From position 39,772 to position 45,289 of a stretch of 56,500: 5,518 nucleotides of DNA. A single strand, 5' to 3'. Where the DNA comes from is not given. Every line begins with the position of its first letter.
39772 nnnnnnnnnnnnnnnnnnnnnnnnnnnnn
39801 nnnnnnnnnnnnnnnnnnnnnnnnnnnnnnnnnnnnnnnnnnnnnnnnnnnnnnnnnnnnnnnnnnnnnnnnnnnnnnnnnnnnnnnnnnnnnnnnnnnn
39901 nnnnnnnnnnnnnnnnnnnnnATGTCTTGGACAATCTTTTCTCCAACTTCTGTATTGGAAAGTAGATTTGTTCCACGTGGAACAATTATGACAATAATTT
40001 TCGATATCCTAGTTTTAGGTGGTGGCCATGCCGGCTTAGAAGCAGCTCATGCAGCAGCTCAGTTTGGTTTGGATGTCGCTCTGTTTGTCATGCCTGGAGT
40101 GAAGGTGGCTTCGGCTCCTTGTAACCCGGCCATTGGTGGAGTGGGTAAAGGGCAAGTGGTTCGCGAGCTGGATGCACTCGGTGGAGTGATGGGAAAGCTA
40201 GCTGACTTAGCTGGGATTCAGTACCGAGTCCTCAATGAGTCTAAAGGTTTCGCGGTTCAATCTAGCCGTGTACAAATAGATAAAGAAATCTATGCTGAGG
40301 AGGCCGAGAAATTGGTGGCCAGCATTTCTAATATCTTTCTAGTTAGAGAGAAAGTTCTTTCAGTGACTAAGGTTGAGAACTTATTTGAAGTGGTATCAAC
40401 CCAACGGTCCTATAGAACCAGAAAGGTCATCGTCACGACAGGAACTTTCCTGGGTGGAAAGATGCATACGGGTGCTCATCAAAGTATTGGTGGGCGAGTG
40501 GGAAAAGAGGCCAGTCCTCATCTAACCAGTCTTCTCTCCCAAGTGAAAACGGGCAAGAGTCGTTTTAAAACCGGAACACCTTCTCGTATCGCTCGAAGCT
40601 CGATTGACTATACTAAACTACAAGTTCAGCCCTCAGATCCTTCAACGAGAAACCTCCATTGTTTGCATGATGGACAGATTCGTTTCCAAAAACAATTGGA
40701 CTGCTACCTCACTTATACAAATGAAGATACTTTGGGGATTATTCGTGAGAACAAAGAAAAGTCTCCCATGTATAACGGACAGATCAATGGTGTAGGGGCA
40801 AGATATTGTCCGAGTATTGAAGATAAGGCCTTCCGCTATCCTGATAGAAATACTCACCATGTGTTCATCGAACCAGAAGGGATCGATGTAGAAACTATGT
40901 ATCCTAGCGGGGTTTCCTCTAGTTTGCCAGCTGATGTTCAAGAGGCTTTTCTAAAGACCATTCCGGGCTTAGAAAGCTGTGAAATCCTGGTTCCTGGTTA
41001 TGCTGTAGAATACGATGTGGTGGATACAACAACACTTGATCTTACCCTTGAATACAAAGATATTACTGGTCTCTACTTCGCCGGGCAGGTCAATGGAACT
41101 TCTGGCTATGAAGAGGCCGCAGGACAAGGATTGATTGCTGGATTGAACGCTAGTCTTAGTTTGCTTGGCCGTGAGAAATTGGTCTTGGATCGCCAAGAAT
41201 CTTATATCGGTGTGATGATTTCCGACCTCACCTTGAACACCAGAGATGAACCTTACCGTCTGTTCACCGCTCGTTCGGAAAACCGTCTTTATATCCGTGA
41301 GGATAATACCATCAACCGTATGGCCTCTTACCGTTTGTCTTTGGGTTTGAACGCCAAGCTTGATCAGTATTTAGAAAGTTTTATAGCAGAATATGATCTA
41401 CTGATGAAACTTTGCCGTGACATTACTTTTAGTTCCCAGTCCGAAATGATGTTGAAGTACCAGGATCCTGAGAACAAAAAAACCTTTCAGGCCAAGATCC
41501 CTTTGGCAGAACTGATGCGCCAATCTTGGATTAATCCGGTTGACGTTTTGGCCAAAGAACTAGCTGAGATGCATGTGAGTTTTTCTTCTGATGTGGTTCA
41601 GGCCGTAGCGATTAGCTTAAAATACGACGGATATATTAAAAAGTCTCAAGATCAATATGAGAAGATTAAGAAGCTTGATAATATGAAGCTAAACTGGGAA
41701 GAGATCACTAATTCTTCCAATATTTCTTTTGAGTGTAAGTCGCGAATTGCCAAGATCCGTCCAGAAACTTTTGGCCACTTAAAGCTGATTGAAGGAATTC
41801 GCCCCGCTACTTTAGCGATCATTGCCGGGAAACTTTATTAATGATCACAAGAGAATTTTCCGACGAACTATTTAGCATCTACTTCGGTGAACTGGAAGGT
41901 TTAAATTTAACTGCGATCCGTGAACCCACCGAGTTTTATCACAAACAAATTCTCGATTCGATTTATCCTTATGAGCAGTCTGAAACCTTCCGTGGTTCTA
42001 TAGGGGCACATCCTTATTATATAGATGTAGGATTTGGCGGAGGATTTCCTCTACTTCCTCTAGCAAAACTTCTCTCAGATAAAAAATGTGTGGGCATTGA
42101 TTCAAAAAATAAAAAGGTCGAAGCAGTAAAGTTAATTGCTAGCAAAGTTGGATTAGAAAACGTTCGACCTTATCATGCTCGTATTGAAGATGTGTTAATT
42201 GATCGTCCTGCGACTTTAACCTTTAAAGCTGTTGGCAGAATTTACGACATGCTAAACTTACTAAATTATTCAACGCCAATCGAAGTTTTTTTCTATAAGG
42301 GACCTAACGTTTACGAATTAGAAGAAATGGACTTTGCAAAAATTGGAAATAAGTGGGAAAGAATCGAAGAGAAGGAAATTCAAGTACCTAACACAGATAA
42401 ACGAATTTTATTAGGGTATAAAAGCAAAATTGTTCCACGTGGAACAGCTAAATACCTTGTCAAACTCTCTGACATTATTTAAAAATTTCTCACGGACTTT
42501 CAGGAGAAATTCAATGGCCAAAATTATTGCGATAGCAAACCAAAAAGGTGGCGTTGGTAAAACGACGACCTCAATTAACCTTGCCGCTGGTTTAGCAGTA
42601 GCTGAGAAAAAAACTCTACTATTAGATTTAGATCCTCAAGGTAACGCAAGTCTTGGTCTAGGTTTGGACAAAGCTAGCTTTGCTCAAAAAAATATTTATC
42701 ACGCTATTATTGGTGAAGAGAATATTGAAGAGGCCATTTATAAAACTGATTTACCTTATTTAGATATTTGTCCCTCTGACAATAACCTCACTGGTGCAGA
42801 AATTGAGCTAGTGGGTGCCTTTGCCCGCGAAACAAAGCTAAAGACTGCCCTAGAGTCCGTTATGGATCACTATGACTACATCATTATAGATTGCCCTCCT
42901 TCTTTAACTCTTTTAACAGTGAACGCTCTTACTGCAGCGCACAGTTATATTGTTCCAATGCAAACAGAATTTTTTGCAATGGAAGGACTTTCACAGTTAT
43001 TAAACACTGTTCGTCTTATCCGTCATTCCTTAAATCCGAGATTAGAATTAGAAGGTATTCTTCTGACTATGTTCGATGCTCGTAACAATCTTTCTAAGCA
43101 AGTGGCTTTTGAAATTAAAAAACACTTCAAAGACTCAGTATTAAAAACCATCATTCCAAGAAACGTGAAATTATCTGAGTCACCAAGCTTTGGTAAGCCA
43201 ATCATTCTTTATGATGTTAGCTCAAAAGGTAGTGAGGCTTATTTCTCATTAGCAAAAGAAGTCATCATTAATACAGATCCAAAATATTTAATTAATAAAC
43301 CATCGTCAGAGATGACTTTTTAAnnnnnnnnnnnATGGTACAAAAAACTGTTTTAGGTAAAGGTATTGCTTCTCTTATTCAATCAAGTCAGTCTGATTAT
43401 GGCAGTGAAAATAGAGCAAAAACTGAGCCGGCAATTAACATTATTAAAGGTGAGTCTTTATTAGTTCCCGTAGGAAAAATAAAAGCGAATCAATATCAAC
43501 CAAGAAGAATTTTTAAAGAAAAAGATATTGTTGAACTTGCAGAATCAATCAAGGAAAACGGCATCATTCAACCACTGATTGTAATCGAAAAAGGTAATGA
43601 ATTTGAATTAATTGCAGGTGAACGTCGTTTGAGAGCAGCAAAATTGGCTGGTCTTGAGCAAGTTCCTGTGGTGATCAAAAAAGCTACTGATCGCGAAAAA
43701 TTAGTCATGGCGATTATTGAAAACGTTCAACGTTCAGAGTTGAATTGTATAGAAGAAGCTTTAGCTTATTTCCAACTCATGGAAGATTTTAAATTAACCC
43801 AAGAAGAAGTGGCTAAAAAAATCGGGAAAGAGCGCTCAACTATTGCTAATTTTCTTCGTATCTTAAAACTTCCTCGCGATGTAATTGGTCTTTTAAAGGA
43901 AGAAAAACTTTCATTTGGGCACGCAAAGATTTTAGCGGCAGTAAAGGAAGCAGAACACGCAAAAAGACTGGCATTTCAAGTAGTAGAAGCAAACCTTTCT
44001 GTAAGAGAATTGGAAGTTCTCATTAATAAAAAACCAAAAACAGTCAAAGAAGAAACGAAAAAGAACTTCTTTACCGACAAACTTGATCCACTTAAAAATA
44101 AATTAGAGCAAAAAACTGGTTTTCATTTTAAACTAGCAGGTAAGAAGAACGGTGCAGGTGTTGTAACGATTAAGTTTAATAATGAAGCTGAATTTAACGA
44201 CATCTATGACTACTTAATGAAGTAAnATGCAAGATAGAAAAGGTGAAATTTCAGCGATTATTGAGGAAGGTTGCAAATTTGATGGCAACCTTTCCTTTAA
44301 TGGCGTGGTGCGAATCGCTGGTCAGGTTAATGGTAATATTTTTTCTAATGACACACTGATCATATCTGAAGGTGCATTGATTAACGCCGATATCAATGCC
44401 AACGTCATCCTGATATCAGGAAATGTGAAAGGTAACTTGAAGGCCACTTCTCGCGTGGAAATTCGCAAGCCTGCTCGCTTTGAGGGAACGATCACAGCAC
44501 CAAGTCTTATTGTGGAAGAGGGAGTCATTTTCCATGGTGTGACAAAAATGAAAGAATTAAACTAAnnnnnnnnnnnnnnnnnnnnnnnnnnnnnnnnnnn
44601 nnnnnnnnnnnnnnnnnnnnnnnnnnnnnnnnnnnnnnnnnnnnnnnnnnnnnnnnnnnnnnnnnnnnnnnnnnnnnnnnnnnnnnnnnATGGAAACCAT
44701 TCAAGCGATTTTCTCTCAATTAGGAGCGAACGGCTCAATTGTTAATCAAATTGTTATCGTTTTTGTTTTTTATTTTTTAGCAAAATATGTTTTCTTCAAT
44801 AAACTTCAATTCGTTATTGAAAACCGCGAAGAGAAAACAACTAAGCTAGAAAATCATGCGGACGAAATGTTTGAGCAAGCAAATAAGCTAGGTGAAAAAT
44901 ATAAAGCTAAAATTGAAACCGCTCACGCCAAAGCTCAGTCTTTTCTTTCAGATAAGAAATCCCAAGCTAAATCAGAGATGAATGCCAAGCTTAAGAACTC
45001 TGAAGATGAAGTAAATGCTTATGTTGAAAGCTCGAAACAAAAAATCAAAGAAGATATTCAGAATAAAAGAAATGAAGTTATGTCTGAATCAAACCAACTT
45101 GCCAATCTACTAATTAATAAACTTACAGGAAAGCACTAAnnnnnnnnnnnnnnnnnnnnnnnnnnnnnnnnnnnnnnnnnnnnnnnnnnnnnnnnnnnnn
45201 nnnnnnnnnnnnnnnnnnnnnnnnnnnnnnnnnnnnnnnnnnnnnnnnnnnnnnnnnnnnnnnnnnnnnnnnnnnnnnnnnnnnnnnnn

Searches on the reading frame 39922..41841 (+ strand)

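Call 9: search_protein_families(library=pfam, proteins=[window:39922-41841:+])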
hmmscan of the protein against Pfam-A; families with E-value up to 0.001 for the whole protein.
window:39922-41841:+ (639 aa): 6 families
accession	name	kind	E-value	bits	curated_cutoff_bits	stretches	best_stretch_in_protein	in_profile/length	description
PF01134.28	GIDA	-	3.2e-135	451.6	22.1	1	28-417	1-390/391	Glucose inhibited division protein A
PF13932.14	SAM_GIDA_C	-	1.7e-07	31.4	27.1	1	580-634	1-56/57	tRNA modifying enzyme MnmG/GidA C-terminal helical bundle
PF13738.12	Pyr_redox_3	-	2.6e-06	27.4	30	1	115-176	74-135/305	Pyridine nucleotide-disulphide oxidoreductase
PF07992.20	Pyr_redox_2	-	2.9e-06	27.4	26.1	1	27-174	1-108/291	Pyridine nucleotide-disulphide oxidoreductase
PF21680.2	GIDA_C_1st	-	3.3e-06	28.2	24.7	1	490-575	13-95/96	tRNA modifying enzyme MnmG/GidA C-terminal helical domain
PF03486.20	HI0933_like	-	1.5e-05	25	50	0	28-55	2-29/244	HI0933-like protein Rossmann domain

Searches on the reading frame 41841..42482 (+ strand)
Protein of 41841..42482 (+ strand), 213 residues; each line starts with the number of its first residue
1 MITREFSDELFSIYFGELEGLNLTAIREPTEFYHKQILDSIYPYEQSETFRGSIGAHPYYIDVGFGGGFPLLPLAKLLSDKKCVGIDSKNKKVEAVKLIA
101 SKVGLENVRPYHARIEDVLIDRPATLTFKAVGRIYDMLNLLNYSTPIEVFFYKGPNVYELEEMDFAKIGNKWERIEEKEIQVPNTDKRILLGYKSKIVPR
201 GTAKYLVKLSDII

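Call 9: search_protein_families(library=pfam, proteins=[window:41841-42482:+])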
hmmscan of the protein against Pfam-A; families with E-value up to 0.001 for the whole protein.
window:41841-42482:+ (213 aa): 4 families
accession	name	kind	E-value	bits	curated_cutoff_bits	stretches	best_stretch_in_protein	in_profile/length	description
PF02527.21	GidB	-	1.8e-20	73.5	27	1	21-177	19-170/184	rRNA small subunit methyltransferase G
PF13847.12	Methyltransf_31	-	4e-05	23.8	27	1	60-117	7-65/145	Methyltransferase domain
PF02390.23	Methyltransf_4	-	0.00014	21.8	24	1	58-114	3-59/173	Putative methyltransferase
PF13649.12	Methyltransf_25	-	0.00051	21.1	27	1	62-119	3-59/97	Methyltransferase domain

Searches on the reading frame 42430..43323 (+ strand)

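Call 9: search_protein_families(library=pfam, proteins=[window:42430-43323:+])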
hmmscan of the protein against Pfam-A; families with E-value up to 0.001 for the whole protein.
window:42430-43323:+ (297 aa): 7 families
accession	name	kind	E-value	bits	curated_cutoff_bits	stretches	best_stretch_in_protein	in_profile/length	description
PF13614.12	AAA_31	-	7e-67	225.2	27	1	30-206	1-176/177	AAA domain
PF01656.29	CbiA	-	1.8e-27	96.2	25.4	1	33-258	1-125/125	CobQ/CobB/MinD/ParA nucleotide binding domain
PF09140.17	MipZ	-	7.6e-12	45.5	20.7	1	32-190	2-142/262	ATPase MipZ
PF10609.15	ParA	-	1e-10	41.9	27.1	1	30-174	3-140/246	NUBPL iron-transfer P-loop NTPase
PF06564.18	CBP_BcsQ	-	1.3e-10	41.7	21.3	1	31-276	2-231/234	Cellulose biosynthesis protein BcsQ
PF02374.21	ArsA_ATPase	-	7.5e-08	32.4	24.3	1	38-73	8-43/305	Anion-transporting ATPase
PF00142.24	Fer4_NifH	-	1.3e-07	31.8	25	1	38-291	7-255/271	4Fe-4S iron sulfur cluster binding proteins, NifH/frxC family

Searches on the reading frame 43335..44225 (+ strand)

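Call 9: search_protein_families(library=pfam, proteins=[window:43335-44225:+])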
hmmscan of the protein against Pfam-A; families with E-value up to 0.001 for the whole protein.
window:43335-44225:+ (296 aa): 3 families
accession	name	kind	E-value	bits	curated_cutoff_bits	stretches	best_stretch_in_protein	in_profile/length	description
PF17762.8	HTH_ParB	-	4.4e-34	117.1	22.6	1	135-233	2-100/102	ParB HTH domain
PF02195.25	ParB_N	-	1.8e-30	105.3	26.3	1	44-132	6-95/95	ParB N-terminal domain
PF01381.28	HTH_3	-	0.00023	21.5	23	0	148-173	4-29/55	Helix-turn-helix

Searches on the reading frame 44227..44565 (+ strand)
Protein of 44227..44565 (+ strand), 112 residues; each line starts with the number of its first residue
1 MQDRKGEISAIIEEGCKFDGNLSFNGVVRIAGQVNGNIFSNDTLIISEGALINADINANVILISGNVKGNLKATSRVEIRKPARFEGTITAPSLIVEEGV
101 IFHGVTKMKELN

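Call 10: search_protein_families(library=pfam, proteins=[window:44227-44565:+])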
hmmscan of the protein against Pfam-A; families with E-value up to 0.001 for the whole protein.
window:44227-44565:+ (112 aa): 1 family
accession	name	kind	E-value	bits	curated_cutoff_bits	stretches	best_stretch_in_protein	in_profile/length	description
PF04519.19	Bactofilin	-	1.9e-27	95.8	27.9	1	11-105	2-96/98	Polymer-forming cytoskeletal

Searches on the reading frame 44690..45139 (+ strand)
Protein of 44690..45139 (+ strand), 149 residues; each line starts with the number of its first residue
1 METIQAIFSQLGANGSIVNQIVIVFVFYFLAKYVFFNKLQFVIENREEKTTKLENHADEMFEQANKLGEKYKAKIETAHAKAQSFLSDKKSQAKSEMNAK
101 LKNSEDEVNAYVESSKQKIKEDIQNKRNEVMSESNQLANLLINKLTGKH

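Call 10: search_protein_families(library=pfam, proteins=[window:44690-45139:+])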
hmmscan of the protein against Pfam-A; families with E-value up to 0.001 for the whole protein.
window:44690-45139:+ (149 aa): 2 families
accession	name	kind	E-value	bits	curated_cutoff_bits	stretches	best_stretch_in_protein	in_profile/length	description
PF00430.23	ATP-synt_B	-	1.2e-09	38.7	28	1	18-144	3-129/132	ATP synthase B/B' CF(0)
PF01442.23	Apolipoprotein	-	0.00041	20.6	90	1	44-131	55-142/190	Apolipoprotein A1/A4/E domain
